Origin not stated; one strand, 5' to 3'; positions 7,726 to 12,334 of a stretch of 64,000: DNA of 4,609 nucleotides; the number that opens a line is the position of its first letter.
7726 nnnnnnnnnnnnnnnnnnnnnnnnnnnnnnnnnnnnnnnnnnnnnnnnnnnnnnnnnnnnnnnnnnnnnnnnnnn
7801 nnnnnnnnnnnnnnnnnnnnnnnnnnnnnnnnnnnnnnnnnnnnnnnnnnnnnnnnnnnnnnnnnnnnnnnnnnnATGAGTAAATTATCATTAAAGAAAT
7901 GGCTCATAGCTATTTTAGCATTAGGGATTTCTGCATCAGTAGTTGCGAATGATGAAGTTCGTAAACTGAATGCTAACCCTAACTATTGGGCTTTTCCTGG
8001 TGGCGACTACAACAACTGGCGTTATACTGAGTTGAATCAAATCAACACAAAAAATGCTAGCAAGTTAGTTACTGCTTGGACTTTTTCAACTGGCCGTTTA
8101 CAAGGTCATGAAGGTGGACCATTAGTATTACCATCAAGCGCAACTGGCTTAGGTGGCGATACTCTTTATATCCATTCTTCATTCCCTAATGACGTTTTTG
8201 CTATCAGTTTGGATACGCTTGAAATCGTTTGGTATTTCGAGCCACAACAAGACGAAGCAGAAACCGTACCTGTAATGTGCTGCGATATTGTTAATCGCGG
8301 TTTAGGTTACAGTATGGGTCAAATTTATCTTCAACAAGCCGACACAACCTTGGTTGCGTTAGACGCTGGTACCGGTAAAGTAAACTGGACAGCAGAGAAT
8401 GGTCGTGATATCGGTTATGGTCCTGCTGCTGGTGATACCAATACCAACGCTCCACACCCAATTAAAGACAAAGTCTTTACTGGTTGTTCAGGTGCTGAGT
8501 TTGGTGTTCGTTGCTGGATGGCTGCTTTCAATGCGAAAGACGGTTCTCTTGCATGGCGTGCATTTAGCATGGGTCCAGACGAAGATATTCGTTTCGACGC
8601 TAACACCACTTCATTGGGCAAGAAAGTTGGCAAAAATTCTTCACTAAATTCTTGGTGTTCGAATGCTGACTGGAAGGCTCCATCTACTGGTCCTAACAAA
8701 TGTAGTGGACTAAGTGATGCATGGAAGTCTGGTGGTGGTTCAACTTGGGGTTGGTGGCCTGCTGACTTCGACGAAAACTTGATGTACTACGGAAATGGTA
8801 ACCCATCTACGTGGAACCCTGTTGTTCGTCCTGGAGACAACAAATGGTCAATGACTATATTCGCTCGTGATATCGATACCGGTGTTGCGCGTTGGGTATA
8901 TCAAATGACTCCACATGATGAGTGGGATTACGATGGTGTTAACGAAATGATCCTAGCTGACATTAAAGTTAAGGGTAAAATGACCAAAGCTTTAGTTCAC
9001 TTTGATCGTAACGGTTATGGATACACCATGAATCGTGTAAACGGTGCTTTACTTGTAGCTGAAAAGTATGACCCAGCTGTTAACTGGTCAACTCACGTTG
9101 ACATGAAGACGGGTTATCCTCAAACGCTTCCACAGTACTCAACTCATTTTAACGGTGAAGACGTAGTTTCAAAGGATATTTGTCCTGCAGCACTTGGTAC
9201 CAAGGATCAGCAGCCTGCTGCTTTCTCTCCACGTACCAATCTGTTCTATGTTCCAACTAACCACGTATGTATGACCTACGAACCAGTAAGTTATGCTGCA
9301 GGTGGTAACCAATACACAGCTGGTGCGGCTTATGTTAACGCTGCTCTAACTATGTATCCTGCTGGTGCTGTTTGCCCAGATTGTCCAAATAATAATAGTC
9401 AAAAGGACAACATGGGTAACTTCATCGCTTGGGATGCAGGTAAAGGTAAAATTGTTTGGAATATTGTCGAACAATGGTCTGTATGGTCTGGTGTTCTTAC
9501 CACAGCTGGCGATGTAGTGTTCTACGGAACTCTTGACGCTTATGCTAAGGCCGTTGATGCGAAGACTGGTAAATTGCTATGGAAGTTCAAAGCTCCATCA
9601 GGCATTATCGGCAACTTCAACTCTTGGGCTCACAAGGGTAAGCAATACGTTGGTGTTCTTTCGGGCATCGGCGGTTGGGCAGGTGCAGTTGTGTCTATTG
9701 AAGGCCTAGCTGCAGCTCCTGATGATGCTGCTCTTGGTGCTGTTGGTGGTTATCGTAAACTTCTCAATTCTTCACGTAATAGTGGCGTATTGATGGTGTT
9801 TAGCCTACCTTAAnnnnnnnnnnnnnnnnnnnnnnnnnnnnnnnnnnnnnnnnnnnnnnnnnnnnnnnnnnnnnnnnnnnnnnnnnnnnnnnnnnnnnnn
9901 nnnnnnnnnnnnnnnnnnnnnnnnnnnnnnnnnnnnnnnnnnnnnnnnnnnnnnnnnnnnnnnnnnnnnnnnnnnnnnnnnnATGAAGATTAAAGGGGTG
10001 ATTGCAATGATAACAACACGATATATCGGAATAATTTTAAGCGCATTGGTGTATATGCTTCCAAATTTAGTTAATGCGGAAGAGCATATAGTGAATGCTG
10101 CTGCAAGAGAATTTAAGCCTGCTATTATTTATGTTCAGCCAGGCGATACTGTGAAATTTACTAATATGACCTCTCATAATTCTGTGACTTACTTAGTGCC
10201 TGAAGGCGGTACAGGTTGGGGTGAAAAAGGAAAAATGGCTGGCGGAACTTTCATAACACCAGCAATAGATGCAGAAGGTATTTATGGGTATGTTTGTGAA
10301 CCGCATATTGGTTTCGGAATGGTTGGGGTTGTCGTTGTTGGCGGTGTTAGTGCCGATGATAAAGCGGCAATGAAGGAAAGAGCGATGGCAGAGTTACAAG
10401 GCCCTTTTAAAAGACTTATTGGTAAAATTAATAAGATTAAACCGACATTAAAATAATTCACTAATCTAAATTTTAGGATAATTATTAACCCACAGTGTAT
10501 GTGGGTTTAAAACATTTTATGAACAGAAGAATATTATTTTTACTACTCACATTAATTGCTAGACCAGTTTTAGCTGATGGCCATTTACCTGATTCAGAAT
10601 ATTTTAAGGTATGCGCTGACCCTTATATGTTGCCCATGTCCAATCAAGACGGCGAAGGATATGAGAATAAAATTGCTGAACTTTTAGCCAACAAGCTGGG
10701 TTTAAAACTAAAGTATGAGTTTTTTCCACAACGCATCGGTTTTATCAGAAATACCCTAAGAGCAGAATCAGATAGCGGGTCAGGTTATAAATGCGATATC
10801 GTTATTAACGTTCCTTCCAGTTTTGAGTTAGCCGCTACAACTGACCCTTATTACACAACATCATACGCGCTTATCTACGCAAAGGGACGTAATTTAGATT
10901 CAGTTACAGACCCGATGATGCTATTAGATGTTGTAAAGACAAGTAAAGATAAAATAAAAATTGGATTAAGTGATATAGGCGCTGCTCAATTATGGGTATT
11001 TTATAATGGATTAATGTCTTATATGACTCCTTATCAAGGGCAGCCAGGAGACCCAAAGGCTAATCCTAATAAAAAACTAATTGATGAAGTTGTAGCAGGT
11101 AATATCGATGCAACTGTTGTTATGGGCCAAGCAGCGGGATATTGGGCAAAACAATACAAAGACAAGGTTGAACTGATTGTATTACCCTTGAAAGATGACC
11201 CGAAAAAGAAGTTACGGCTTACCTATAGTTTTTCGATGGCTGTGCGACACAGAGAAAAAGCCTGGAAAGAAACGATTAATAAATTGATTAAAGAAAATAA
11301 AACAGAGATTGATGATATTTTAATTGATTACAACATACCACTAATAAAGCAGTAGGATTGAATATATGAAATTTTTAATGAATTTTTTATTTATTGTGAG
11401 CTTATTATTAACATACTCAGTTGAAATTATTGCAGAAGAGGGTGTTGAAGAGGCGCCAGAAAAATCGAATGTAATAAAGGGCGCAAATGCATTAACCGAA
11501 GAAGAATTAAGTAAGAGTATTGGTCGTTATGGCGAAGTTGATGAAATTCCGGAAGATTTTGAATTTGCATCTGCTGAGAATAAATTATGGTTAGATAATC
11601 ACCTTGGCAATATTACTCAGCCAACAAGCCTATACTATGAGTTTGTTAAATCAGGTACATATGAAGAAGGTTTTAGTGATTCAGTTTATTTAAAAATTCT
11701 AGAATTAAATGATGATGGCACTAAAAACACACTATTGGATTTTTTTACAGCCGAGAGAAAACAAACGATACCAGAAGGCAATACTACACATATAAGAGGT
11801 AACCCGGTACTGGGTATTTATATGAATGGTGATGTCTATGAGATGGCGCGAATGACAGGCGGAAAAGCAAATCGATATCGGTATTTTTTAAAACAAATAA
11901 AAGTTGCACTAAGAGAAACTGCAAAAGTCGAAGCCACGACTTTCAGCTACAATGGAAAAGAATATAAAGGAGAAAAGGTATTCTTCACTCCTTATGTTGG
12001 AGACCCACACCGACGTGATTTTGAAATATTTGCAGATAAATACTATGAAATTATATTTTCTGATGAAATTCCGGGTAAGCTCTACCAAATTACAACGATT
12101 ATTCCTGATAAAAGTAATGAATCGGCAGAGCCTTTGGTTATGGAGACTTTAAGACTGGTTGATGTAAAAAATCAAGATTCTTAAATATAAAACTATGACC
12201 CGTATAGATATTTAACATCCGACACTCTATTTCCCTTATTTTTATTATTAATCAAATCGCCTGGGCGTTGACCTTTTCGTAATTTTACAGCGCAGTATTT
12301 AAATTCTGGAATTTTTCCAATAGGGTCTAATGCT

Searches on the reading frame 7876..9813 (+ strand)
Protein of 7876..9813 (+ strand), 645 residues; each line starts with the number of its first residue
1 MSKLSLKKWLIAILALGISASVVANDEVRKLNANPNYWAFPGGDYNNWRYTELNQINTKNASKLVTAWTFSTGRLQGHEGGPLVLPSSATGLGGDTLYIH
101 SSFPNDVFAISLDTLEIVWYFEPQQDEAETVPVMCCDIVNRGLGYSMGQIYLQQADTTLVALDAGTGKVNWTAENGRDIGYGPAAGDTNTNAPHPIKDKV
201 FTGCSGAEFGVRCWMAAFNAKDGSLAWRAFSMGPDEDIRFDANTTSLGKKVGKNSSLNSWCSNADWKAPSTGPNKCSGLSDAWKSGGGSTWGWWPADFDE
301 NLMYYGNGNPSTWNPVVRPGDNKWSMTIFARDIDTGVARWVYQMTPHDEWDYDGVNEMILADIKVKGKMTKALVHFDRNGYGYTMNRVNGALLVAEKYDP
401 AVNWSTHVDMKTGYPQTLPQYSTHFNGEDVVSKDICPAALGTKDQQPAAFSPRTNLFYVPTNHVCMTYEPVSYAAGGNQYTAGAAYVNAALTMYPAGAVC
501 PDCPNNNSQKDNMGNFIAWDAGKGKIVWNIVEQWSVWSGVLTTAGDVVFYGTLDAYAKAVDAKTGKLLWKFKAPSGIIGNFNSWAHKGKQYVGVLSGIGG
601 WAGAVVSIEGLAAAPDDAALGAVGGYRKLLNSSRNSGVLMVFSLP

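Call 3: search_protein_families(library=pfam, proteins=[window:7876-9813:+], max_evalue=0.01)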
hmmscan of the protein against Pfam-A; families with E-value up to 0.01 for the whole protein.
window:7876-9813:+ (645 aa): 3 families
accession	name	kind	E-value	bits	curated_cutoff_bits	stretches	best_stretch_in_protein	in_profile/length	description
PF01011.28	PQQ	-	4.7e-49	168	26.7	3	266-395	206-337/595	Glucose/ethanol/alcohol dehydrogenase, beta-propeller domain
PF13360.13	PQQ_2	-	7.5e-14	52.4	27.6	2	68-231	17-146/233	Outer membrane protein assembly factor BamB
PF13570.13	Beta-prop_ACSF4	-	5.6e-06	26.4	133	1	514-575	29-91/329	Beta-alanine-activating enzyme, beta-propeller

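Call 4: search_protein_families(library=ncbifam, proteins=[window:7876-9813:+], max_evalue=0.01)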
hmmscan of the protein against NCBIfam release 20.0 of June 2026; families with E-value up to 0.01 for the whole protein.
window:7876-9813:+ (645 aa): 6 families
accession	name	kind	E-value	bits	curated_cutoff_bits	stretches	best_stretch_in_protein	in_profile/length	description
TIGR03075.1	PQQ_enz_alc_DH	subfamily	5.7e-185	615.9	480.05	1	20-600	3-530/530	PQQ-dependent dehydrogenase, methanol/ethanol family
TIGR04528.1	acido_non_PQQ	subfamily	6.4e-72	242.9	650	2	276-596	186-484/493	acido-empty-quinoprotein group A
TIGR03074.1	PQQ_membr_DH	subfamily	2.1e-36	125.1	832.65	3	274-410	379-518/783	membrane-bound PQQ-dependent dehydrogenase, glucose/quinate/shikimate family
TIGR03300.1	assembly_YfgL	equivalog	4.8e-09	35.4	285.2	1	511-578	72-138/377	outer membrane protein assembly factor BamB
NF008351.0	PRK11138.1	equivalog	1.7e-05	23.5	423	0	519-577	84-152/394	outer membrane protein assembly factor BamB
NF041516.1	PA2928_fam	subfamily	0.0011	18.5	70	0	545-573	59-87/376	PA2928 family protein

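Call 14: search_solved_structures(query=window:7876-9813:+, max_evalue=1e-20)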
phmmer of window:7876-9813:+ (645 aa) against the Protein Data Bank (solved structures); distinct sequences matched with E-value up to 1e-20: 26.
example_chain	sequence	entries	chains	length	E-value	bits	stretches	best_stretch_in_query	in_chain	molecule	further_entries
6dam_A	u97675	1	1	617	4.7e-222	742.3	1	4-645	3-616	Lanthanide-dependent methanol dehydrogenase XoxF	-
6oc5_A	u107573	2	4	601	3.1e-211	706.5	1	16-645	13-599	Lanthanide-dependent methanol dehydrogenase XoxF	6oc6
4mae_A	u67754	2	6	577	2.1e-158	531.9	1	25-644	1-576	Methanol dehydrogenase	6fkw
1g72_A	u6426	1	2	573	2.8e-154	518.3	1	35-644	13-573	METHANOL DEHYDROGENASE HEAVY SUBUNIT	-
2ad6_A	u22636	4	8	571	3.3e-154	518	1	36-644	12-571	Methanol dehydrogenase subunit 1 | METHANOL DEHYDROGENASE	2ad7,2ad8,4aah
9ism_A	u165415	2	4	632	6.7e-151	507.1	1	10-644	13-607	Methanol dehydrogenase, alpha subunit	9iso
4tqo_B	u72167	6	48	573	2.2e-148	498.8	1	25-644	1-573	Methanol dehydrogenase protein, large subunit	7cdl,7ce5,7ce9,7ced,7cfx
1h4i_A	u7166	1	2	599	2.5e-148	498.7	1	25-644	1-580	METHANOL DEHYDROGENASE SUBUNIT 1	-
1w6s_A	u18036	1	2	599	2.9e-148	498.4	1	25-644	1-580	METHANOL DEHYDROGENASE SUBUNIT 1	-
1h4j_A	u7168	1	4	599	7.4e-148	497.1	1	25-644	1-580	Methanol dehydrogenase [cytochrome c] subunit 1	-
1lrw_A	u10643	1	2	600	1.1e-145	489.9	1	25-644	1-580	methanol dehydrogenase subunit 1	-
5xm3_A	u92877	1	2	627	3.2e-141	475.2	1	14-644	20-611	Glucose dehydrogenase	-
2d0v_A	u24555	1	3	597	2e-140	472.5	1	25-644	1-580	methanol dehydrogenase large subunit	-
7o6z_A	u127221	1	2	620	5.6e-135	454.5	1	3-624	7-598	Methanol dehydrogenase (Cytochrome c) subunit 1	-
6zcv_A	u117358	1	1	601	2.1e-75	257.6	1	10-606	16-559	Quinoprotein ethanol dehydrogenase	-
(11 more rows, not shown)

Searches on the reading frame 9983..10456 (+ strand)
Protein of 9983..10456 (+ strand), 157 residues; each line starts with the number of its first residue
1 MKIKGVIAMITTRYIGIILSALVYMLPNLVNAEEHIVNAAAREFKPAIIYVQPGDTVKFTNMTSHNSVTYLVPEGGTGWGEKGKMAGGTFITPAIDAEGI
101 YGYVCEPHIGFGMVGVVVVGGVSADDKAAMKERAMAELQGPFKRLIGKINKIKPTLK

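Call 3: search_protein_families(library=pfam, proteins=[window:9983-10456:+], max_evalue=0.01)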
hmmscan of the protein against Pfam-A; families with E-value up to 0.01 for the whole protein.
window:9983-10456:+ (157 aa): 1 family
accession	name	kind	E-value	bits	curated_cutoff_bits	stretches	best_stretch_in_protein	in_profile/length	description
PF00127.26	Copper-bind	-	1.2e-10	42.1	21.2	1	41-119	11-98/99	Copper binding proteins, plastocyanin/azurin family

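Call 4: search_protein_families(library=ncbifam, proteins=[window:9983-10456:+], max_evalue=0.01)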
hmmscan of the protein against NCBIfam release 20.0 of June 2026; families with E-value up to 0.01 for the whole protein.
window:9983-10456:+ (157 aa): 3 families
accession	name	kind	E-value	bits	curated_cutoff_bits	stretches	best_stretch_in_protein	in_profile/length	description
TIGR02375.1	pseudoazurin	equivalog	3.3e-18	65.5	109.85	1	41-146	9-113/116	pseudoazurin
TIGR02656.1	cyanin_plasto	equivalog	1.8e-10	41.1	87.85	1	41-119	11-98/99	plastocyanin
TIGR03102.1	halo_cynanin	subfamily_domain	3.3e-09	36.8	93.8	1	38-119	33-114/115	halocyanin domain-containing protein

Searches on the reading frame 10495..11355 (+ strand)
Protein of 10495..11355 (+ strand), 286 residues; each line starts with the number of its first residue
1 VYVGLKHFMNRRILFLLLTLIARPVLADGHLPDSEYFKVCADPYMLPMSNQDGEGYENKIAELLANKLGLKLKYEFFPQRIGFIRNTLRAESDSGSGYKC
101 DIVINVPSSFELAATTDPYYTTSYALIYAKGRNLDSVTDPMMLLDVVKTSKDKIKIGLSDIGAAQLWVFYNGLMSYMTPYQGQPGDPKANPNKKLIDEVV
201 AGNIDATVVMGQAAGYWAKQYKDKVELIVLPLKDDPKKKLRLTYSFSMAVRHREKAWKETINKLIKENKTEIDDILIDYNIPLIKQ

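Call 3: search_protein_families(library=pfam, proteins=[window:10495-11355:+], max_evalue=0.01)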
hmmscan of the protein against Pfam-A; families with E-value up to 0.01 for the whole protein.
window:10495-11355:+ (286 aa): 2 families
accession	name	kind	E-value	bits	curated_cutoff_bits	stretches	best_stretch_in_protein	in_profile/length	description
PF00497.25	SBP_bac_3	-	5.5e-05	23.4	26.4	1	41-271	5-119/132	Bacterial extracellular solute-binding proteins, family 3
PF00668.25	Condensation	-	0.0073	15.5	30.6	1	212-276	193-255/456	Condensation domain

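Call 4: search_protein_families(library=ncbifam, proteins=[window:10495-11355:+], max_evalue=0.01)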
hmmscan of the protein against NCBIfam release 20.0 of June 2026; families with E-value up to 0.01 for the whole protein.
window:10495-11355:+ (286 aa): 2 families
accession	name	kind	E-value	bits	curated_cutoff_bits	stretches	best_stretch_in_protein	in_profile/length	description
TIGR03871.1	ABC_peri_MoxJ_2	subfamily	5.3e-68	229.1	212.15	1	37-284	2-232/232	quinoprotein dehydrogenase-associated putative ABC transporter substrate-binding protein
TIGR03870.1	ABC_MoxJ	equivalog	6.7e-24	84.7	258.1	1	38-283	3-245/246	methanol oxidation system protein MoxJ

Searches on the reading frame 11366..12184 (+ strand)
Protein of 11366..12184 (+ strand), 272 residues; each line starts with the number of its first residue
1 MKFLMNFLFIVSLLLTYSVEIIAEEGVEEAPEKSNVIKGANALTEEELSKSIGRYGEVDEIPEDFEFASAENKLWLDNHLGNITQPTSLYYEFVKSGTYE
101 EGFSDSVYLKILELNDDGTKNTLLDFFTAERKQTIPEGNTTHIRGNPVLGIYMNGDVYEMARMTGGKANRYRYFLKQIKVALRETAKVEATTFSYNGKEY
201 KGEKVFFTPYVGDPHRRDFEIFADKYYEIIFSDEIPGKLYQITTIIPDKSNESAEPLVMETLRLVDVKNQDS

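Call 3: search_protein_families(library=pfam, proteins=[window:11366-12184:+], max_evalue=0.01)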
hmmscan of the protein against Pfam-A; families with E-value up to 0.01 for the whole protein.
window:11366-12184:+ (272 aa): 0 families

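Call 4: search_protein_families(library=ncbifam, proteins=[window:11366-12184:+], max_evalue=0.01)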
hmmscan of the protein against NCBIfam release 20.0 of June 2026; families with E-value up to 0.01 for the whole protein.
window:11366-12184:+ (272 aa): 0 families

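Call 64: search_solved_structures(query=A5, max_evalue=10)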
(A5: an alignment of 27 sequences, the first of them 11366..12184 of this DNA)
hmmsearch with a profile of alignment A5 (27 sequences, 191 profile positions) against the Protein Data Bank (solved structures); distinct sequences matched with E-value up to 10: 2.
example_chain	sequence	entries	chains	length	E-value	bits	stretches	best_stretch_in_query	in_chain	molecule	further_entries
2l1a_A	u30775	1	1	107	0.18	14.4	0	52-88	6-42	Formin-C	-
2crz_A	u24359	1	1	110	1.5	11.4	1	126-181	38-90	Fibronectin type-III domain containing protein 3a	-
